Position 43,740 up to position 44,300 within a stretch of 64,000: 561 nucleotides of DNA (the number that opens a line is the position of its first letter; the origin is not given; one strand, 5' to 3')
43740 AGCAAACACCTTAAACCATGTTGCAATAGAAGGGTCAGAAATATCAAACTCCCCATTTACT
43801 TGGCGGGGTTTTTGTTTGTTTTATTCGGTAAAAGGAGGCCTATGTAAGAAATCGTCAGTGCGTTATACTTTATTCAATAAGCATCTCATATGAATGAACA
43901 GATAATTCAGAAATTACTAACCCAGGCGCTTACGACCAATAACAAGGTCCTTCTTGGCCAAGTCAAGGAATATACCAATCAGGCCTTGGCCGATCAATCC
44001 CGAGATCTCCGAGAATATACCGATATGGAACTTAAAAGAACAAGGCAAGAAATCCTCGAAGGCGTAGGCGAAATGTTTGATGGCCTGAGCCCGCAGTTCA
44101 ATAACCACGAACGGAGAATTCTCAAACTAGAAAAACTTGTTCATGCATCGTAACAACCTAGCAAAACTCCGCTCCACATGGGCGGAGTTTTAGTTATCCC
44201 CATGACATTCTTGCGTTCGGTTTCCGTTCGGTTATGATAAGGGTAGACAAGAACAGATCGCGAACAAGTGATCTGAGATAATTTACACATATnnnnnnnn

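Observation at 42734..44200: Duplicated promoter-leader + small coiled-coil gene units flanking an oppositely oriented lipoprotein gene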

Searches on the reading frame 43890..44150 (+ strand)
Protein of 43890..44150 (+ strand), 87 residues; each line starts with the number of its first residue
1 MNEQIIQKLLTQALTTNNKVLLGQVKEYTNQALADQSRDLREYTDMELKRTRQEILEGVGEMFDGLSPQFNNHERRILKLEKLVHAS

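Call 10: search_protein_families(library=pfam, proteins=[window:43890-44150:+], max_evalue=1)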
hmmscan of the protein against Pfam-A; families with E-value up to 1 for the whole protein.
window:43890-44150:+ (87 aa): 6 families
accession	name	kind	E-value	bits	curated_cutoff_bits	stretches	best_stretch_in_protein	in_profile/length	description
PF16632.10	Caskin-tail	-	0.019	15.8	35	1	48-70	36-58/63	C-terminal region of Caskin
PF14114.12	DUF4286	-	0.091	13.5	25.8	1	3-58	24-85/100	Domain of unknown function (DUF4286)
PF08161.18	RRP12_HEAT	-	0.1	12.4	26.8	1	4-78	13-85/290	Ribosomal RNA-processing protein 12, HEAT repeats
PF19531.4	DUF6058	-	0.11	13.2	25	1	42-78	76-112/126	Family of unknown function (DUF6058)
PF21733.3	Death_3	-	0.17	12.4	27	0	8-43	36-77/106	Death domain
PF14023.12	Bestrophin-like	-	0.18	11.7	32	1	6-77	73-140/232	Bestrophin-like domain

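Call 11: search_protein_families(library=phrogs, proteins=[window:43890-44150:+], max_evalue=1)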
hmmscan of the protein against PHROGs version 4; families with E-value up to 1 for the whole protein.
window:43890-44150:+ (87 aa): 3 families
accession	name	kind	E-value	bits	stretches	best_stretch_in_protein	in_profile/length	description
phrog_29452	-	unknown function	0.055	14.9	1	4-46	20-62/82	-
phrog_9267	-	unknown function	0.098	13.6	1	12-73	74-133/266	-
phrog_20704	-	unknown function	0.21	12.8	1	21-56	56-88/130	-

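Call 15: find_homologous_proteins(query=window:43890-44150:+, max_evalue=0.01)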
Query window:43890-44150:+ (87 aa): 3 proteins with E <= 0.01 among 3 candidates.
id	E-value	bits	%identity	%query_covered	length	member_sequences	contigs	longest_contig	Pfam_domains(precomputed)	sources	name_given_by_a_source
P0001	3.9e-48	178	100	100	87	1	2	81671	-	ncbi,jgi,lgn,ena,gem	ncbi:MAG: hypothetical protein WC802_04700 [Patescibacteria group bacterium]|jgi:hypothetical protei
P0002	1.3e-21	94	72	71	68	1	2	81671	-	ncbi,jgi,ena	ncbi:MAG: hypothetical protein WC802_04690 [Patescibacteria group bacterium]|jgi:hypothetical protei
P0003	7.3e-20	89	53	99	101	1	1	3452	-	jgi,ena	-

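Call 17: find_encoding_contigs(protein=P0003, flank=5000)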
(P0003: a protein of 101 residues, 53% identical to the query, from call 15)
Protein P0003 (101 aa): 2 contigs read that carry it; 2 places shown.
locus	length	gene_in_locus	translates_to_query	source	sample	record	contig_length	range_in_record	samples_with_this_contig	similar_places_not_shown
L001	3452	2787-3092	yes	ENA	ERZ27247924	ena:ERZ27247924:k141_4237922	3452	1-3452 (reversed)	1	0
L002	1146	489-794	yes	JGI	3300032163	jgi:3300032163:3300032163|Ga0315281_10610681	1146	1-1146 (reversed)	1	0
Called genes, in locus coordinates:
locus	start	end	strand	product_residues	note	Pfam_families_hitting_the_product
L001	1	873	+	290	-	?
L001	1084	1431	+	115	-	-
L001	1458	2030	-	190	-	-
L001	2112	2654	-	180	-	-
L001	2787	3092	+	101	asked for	-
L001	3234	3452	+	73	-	?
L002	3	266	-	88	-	?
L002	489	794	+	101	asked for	-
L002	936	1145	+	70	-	?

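Call 21: find_homologous_proteins(query=L001:1084-1428:+, max_evalue=0.1)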
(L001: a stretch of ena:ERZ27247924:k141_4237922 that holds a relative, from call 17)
Query L001:1084-1428:+ (115 aa): 3 proteins with E <= 0.1 among 380 candidates.
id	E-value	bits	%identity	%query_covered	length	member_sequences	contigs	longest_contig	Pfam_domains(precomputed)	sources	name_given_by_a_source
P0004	4.0e-66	237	100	100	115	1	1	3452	-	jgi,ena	-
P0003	3.2e-19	87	50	97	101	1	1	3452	-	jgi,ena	-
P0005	1.1e-16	79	58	70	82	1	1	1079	-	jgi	jgi:hypothetical protein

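Call 23: find_encoding_contigs(protein=P0005, flank=5000)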
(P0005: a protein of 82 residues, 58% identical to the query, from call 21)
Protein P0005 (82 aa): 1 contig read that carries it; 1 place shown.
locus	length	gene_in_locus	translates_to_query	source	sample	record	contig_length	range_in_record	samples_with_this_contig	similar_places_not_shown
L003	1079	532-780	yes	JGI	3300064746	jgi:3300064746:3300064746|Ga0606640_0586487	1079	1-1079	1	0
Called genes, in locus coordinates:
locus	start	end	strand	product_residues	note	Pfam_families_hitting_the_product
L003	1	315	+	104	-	?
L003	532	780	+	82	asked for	-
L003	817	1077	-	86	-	?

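Call 26: find_related_loci(query=A3, collection=genome_contigs, flank=4000)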
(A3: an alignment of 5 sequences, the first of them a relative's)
Query A3 (87 aa) in genome_contigs; peptide patterns used: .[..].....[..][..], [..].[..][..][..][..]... (x = any residue, [..] = any of these).
22 stretches matched a pattern, but none encodes a relative of the query by tblastn (E <= 1e-3).

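Call 34: search_protein_representatives(alignment_id=A3)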
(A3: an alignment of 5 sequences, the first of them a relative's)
Query: 5 sequences, 101 profile positions. Proteins with E-value up to 0.001 (for the whole library): 77; up to 1e-10: 9; up to 1e-30: 1. The best 77 are listed.
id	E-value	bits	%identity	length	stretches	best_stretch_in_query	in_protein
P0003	2.9e-47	175.2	-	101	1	1-101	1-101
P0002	1.3e-28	115.3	-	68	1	33-101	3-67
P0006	6.4e-26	106.7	-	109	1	22-100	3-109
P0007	1.4e-23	99.2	-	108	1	1-100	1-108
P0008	6.5e-17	77.8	-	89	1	33-99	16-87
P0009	7.2e-17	77.6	-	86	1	25-99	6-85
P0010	2.1e-15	72.9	-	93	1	18-99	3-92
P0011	3.0e-13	66.0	-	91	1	38-99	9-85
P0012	3.7e-12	62.5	-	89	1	36-99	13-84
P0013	1.7e-10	57.2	-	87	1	28-98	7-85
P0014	1.7e-10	57.2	-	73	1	33-99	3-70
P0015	1.8e-10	57.1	-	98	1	25-99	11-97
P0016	2.9e-10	56.4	-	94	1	22-99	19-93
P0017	4.8e-10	55.7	-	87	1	28-98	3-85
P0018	8.8e-10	54.9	-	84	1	31-99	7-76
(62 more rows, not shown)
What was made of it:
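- The family has 77 cluster representatives at E<=1e-3, nearly all 70-110 aa (call 34).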

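Call 37: find_homologous_proteins(query=A5, max_evalue=0.001)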
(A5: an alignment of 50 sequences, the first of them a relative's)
Query A5 (50 sequences) (87 aa, profile of the alignment): 37 proteins with E <= 0.001 among 747 candidates.
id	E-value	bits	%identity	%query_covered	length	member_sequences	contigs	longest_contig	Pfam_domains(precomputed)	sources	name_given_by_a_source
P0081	4.1e-23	99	37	63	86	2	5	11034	-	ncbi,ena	-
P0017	6.3e-23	99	33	59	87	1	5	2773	-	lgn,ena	-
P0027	7.5e-23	99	26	69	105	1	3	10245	-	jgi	jgi:NAD+--asparagine ADP-ribosyltransferase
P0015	1.4e-22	98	33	69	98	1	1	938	-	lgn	-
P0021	7.4e-22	95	39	40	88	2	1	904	-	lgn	-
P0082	1.4e-21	95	41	75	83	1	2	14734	-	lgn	-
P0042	2.6e-21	94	36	40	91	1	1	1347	-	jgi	jgi:hypothetical protein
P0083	2.7e-21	94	34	90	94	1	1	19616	-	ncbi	-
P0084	6.0e-21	92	27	90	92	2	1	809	-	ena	-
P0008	9.3e-21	92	47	59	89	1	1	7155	-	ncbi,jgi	jgi:hypothetical protein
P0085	1.3e-20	91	32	69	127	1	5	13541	-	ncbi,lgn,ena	ncbi:MAG: hypothetical protein AAB776_02325 [Patescibacteria group bacterium]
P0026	3.2e-20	90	40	48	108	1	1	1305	-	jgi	jgi:hypothetical protein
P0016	4.5e-20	90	38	80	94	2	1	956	-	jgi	-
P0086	1.4e-19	88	36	90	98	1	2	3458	-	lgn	-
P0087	1.8e-19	88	32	89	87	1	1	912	-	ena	-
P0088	3.3e-19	87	46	60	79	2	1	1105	-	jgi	-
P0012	3.7e-19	87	42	75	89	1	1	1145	-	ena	-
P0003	2.5e-18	84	53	99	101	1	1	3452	-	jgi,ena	-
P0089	3.9e-18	83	49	48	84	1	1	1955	-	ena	-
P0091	2.6e-16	78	28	89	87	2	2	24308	-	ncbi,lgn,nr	ncbi:MAG TPA: hypothetical protein PLK06_03510 [bacterium]|nr:hypothetical protein [bacterium]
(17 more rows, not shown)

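Call 38: search_solved_structures(query=A5, max_evalue=10, show_alignments=2)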
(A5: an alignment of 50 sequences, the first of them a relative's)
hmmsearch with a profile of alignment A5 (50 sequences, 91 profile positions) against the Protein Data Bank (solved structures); distinct sequences matched with E-value up to 10: 105 (the best 60 are shown).
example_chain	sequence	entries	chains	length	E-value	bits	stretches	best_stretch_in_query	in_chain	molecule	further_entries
3hto_B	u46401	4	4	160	0.015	19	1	49-90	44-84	Hemagglutinin HA2 chain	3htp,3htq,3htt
1ruz_I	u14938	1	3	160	0.032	17.9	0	51-90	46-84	hemagglutinin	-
5tdg_A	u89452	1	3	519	0.035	17.8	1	65-89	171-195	Fusion glycoprotein F0,Fibritin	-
4jug_B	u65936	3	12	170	0.039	17.7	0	51-90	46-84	Hemagglutinin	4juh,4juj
4gxu_B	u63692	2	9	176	0.043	17.5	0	51-90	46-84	Hemagglutinin HA2 chain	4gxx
3gbn_B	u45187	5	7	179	0.045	17.5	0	51-90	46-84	Hemagglutinin | Hemagglutinin, HA2 Subunit | Hemagglutinin HA2 chain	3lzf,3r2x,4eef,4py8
1rd8_B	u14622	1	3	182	0.047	17.4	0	51-90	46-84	hemagglutinin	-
5vmc_B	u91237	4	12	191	0.055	17.2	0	51-90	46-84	Hemagglutinin HA2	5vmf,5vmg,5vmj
6hjn_B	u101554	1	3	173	0.064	17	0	51-90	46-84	Hemagglutinin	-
6hjp_B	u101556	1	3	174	0.065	17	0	51-90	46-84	Hemagglutinin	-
4orh_C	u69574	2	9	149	0.084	16.6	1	24-76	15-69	E3 ubiquitin-protein ligase RNF8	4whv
2wrg_I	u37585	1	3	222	0.089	16.5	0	51-90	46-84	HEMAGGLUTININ HA2 CHAIN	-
6hjq_B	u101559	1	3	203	0.1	16.3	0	51-90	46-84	Hemagglutinin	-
6hjr_B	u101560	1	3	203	0.1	16.3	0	51-90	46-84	Hemagglutinin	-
7pon_A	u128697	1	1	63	0.12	16.2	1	27-73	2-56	Phosphoprotein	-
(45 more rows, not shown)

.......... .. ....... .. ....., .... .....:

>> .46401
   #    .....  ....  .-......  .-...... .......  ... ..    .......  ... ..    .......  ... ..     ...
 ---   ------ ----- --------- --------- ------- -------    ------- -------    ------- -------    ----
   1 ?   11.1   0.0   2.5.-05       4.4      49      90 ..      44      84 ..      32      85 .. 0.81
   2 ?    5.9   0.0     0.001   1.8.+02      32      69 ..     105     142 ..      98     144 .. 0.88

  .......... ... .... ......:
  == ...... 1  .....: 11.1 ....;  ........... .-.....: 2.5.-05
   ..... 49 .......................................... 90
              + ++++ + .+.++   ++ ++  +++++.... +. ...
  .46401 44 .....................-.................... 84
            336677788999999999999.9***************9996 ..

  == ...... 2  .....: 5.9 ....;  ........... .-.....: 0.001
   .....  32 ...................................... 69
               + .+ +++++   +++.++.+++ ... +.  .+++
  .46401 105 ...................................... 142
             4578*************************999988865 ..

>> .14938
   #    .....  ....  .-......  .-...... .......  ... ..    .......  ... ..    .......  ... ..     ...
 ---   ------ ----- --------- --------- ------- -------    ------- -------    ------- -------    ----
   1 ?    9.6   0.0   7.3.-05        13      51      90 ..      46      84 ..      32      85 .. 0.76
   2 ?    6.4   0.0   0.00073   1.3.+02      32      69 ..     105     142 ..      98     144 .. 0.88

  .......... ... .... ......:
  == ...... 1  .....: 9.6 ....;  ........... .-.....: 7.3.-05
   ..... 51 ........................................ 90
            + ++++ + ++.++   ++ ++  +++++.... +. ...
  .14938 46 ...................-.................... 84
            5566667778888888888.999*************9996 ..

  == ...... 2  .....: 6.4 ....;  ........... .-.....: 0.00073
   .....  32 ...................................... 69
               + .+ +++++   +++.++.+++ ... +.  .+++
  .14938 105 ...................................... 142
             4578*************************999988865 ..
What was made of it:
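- On Named protein families (Pfam, NCBIfam, PHROGs, PDB sequences): The best PDB profile E-value is 0.015, to influenza HA2 coiled coil (call 38).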

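Call 39: search_protein_families(library=ncbifam, alignment_id=A5, max_evalue=0.1)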
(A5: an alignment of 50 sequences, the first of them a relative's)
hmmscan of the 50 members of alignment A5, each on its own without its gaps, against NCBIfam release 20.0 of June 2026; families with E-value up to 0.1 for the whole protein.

A. member 1, P0001 (87 aa): 1 family
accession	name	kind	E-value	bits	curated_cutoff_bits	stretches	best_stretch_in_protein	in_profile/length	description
NF004795.0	PRK06143.1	subfamily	0.036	13.6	283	1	13-69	191-247/260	enoyl-CoA hydratase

B. families by the number of members that match (of 50 scanned): 45 families (the first 25 are shown)
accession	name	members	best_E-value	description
NF003419.0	PRK04837.1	1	0.0004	ATP-dependent RNA helicase RhlB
NF047422.1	YfmF_fam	1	0.004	EF-P 5-aminopentanol modification-associated protein YfmF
NF007015.0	PRK09480.1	1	0.005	nucleoid occlusion factor SlmA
NF041092.1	beta-fruc_BfrA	1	0.011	beta-fructosidase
NF002193.0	PRK01059.1-3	1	0.013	protein arginine kinase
NF052531.1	Strep_LiaS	1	0.013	envelope stress sensor histidine kinase LiaS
TIGR02444.1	TIGR02444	1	0.013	TIGR02444 family protein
NF045594.1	flavodox_BilS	1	0.013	flavodoxin family protein BilS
NF033914.0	antiphage_ZorA_1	1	0.015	anti-phage ZorAB system protein ZorA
NF033194.1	lipo_EMYY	1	0.018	EMYY motif lipoprotein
NF007675.0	PRK10350.1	1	0.019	DUF2756 family protein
NF009235.0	PRK12585.1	1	0.021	putative monovalent cation/H+ antiporter subunit G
NF009536.0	PRK12901.1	1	0.022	preprotein translocase subunit SecA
NF002629.0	PRK02292.1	1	0.023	V-type ATP synthase subunit E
TIGR00335.1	primase_sml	1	0.023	DNA primase catalytic subunit PriS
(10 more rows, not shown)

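Call 40: find_encoding_contigs(protein=P0008, flank=4000, max_places=3)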
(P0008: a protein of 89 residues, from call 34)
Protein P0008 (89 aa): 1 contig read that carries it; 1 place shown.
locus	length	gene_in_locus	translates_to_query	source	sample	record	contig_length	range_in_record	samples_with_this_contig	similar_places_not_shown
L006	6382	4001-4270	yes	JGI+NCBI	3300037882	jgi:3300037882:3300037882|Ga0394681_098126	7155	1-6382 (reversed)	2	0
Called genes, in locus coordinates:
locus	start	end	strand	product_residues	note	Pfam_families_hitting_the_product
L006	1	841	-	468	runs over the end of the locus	PF13567:DUF4131, PF03772:Competence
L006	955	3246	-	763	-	PF00133:tRNA-synt_1, PF09334:tRNA-synt_1g, PF13603:tRNA-synt_1_2, PF00133:tRNA-synt_1, PF09334:tRNA-synt_1g (weak), PF08264:Anticodon_1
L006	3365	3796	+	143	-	-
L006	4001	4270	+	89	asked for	-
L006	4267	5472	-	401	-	PF02812:ELFV_dehydrog_N, PF00208:ELFV_dehydrog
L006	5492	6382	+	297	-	?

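Call 41: find_encoding_contigs(protein=P0081, flank=4000, max_places=3)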
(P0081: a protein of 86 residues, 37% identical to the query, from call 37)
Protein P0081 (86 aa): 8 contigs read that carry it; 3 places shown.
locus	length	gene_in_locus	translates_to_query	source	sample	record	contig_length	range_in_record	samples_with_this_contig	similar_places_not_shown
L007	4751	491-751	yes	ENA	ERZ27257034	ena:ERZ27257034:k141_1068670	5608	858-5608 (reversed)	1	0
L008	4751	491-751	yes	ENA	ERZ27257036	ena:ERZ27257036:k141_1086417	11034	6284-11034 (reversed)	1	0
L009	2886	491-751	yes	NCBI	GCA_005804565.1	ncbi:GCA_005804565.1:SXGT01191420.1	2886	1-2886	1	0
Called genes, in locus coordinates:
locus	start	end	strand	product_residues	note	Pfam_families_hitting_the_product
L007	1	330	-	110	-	?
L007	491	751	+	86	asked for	-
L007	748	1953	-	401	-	PF02812:ELFV_dehydrog_N, PF00208:ELFV_dehydrog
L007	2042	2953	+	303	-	PF17125:Methyltr_RsmF_N (faint), PF22458:RsmF-B_ferredox, PF01189:Methyltr_RsmB-F, PF01728:FtsJ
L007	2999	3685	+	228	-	-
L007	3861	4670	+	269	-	-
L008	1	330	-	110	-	?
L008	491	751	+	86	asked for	-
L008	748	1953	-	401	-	PF02812:ELFV_dehydrog_N, PF00208:ELFV_dehydrog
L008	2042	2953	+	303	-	PF17125:Methyltr_RsmF_N (faint), PF22458:RsmF-B_ferredox, PF01189:Methyltr_RsmB-F, PF01728:FtsJ, PF13847:Methyltransf_31 (weak)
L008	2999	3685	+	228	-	-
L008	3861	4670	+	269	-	-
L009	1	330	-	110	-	?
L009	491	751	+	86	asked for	-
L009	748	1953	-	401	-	PF02812:ELFV_dehydrog_N, PF00208:ELFV_dehydrog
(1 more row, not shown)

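Call 42: find_encoding_contigs(protein=P0083, flank=4000, max_places=3)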
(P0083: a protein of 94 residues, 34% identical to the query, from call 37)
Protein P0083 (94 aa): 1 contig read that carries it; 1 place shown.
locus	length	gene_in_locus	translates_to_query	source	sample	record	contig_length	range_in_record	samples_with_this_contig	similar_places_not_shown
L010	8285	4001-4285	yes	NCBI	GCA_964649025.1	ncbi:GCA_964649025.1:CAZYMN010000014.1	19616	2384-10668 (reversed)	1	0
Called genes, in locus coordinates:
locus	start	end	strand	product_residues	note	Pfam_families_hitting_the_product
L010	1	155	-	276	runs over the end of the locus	PF00753:Lactamase_B, PF12706:Lactamase_B_2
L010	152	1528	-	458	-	PF13567:DUF4131, PF03772:Competence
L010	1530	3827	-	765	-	PF00133:tRNA-synt_1, PF09334:tRNA-synt_1g, PF13603:tRNA-synt_1_2, PF00133:tRNA-synt_1, PF09334:tRNA-synt_1g (weak), PF08264:Anticodon_1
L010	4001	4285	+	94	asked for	-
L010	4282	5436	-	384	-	PF02812:ELFV_dehydrog_N, PF00208:ELFV_dehydrog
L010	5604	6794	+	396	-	PF18914:DUF5666 (faint)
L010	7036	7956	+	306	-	-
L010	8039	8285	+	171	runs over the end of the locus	-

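Call 47: find_encoding_contigs(protein=P0082, flank=3000, max_places=2)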
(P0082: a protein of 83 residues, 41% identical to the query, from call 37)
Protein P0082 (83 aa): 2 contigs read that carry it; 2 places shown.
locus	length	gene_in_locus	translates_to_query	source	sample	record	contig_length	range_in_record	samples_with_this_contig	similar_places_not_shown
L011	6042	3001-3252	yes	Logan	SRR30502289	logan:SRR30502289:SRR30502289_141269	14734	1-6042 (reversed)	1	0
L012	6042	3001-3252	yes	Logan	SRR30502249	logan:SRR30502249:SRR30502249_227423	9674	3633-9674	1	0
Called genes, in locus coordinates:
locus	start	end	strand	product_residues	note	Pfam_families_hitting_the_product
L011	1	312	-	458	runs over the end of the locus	PF13567:DUF4131, PF03772:Competence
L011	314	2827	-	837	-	PF00133:tRNA-synt_1, PF09334:tRNA-synt_1g, PF13603:tRNA-synt_1_2, PF00133:tRNA-synt_1, PF09334:tRNA-synt_1g (weak), PF08264:Anticodon_1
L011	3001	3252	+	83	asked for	-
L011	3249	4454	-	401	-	PF02812:ELFV_dehydrog_N, PF00208:ELFV_dehydrog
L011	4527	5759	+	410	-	PF18914:DUF5666 (faint)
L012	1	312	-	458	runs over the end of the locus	PF13567:DUF4131, PF03772:Competence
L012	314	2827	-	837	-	PF00133:tRNA-synt_1, PF09334:tRNA-synt_1g, PF13603:tRNA-synt_1_2, PF00133:tRNA-synt_1, PF09334:tRNA-synt_1g (weak), PF08264:Anticodon_1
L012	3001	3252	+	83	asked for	-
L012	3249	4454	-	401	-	PF02812:ELFV_dehydrog_N, PF00208:ELFV_dehydrog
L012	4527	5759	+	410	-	PF18914:DUF5666 (faint)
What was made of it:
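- Distant lineages have a single copy in a syntenic position (calls 40-42, 47).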

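Call 48: find_encoding_contigs(protein=P0085, flank=3000, max_places=2)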
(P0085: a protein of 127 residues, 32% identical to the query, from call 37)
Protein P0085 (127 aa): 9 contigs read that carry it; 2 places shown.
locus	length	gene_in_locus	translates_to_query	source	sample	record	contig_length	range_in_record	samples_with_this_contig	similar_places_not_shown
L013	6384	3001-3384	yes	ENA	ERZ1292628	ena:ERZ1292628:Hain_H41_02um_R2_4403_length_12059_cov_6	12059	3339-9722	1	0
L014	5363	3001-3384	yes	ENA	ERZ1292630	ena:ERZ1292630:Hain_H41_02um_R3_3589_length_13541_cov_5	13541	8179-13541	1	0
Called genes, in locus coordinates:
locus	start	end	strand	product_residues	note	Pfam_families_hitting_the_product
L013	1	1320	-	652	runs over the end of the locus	PF12229:PG_binding_4, PF04294:VanW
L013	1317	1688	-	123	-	PF00011:HSP20, PF17886:ArsA_HSP20 (faint)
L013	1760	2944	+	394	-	PF13386:DsbD_2, PF13473:Cupredoxin_1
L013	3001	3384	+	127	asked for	-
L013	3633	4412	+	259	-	-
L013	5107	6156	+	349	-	PF00078:RVT_1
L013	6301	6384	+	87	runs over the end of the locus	PF00076:RRM_1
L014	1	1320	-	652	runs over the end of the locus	PF12229:PG_binding_4, PF04294:VanW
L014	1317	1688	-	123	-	PF00011:HSP20, PF17886:ArsA_HSP20 (faint)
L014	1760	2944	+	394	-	PF13386:DsbD_2, PF13473:Cupredoxin_1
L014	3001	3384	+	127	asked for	-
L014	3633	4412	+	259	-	-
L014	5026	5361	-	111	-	?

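Call 49: find_encoding_contigs(protein=P0091, flank=3000, max_places=2)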
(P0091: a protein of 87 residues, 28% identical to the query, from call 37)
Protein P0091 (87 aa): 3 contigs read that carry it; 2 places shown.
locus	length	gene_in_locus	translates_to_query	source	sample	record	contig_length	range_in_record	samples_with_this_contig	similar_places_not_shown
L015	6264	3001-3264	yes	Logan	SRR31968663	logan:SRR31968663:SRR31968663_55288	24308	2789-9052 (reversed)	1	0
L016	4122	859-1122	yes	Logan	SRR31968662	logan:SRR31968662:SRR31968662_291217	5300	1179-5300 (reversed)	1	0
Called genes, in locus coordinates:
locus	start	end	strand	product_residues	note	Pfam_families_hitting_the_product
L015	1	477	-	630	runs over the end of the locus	PF06480:FtsH_ext (faint), PF06068:TIP49 (weak), PF00004:AAA, PF07728:AAA_5 (faint), PF17862:AAA_lid_3, PF01434:Peptidase_M41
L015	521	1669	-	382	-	PF00575:S1, PF24685:OB_RRP5_4th (faint), PF00575:S1, PF23459:S1_RRP5 (weak)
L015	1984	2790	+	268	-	-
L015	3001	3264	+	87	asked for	-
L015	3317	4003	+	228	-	-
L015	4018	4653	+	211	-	PF13483:Lactamase_B_3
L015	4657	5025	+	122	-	-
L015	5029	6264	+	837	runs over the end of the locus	PF00521:DNA_topoisoIV, PF03989:DNA_gyraseA_C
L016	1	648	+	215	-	?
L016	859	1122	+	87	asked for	-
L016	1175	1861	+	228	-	-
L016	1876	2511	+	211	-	PF13483:Lactamase_B_3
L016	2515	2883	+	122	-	-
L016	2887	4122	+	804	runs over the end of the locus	?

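Call 60: find_encoding_contigs(protein=P0086, flank=1500, max_places=2)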
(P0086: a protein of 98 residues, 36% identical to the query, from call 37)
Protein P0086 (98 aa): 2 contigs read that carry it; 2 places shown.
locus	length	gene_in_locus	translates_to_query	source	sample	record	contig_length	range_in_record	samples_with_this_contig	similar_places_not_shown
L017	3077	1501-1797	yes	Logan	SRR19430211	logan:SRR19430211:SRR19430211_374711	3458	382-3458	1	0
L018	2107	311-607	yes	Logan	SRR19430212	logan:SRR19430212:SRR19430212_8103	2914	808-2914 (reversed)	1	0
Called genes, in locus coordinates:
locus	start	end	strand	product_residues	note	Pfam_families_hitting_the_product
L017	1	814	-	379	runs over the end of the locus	PF08495:FIST, PF10442:FIST_C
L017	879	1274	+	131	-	-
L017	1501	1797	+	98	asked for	-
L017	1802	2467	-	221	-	PF02698:DUF218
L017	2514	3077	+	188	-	?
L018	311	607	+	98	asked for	-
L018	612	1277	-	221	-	PF02698:DUF218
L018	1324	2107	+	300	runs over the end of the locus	PF17125:Methyltr_RsmF_N (faint), PF22458:RsmF-B_ferredox, PF01189:Methyltr_RsmB-F, PF01728:FtsJ (weak), PF13847:Methyltransf_31 (weak)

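Call 61: find_encoding_contigs(protein=P0088, flank=1500, max_places=2)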
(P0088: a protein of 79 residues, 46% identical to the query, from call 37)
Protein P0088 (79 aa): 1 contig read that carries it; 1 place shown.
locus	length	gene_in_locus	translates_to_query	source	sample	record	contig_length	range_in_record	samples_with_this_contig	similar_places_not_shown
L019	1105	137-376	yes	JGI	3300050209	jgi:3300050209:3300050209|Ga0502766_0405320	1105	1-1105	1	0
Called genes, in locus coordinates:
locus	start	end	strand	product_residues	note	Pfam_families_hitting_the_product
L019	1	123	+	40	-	?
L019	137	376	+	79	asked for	-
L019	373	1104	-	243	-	?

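Call 62: find_encoding_contigs(protein=P0012, flank=1500, max_places=2)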
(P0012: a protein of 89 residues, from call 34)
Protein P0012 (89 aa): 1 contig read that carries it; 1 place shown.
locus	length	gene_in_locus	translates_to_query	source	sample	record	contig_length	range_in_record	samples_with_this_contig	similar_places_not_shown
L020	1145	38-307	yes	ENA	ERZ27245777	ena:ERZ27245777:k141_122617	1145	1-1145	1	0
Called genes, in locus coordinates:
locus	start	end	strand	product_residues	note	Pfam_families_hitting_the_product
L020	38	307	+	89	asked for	-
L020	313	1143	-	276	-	?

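Call 63: find_encoding_contigs(protein=P0089, flank=1500, max_places=2)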
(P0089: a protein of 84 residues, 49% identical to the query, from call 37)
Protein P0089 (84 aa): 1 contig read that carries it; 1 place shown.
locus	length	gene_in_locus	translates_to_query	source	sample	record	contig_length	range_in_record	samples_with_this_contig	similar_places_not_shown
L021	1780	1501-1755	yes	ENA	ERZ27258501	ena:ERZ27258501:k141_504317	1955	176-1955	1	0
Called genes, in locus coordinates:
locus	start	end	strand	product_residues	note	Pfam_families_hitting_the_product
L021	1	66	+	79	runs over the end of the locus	?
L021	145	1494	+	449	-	PF13393:tRNA-synt_His, PF00587:tRNA-synt_2b, PF03129:HGTP_anticodon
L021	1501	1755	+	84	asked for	-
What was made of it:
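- Gene neighbourhoods are inconsistent across the family (calls 40-42, 47-49, 60-63). Family members elsewhere lie between leuS and gdh or in other places (calls 40-42, 47-49, 60-63).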
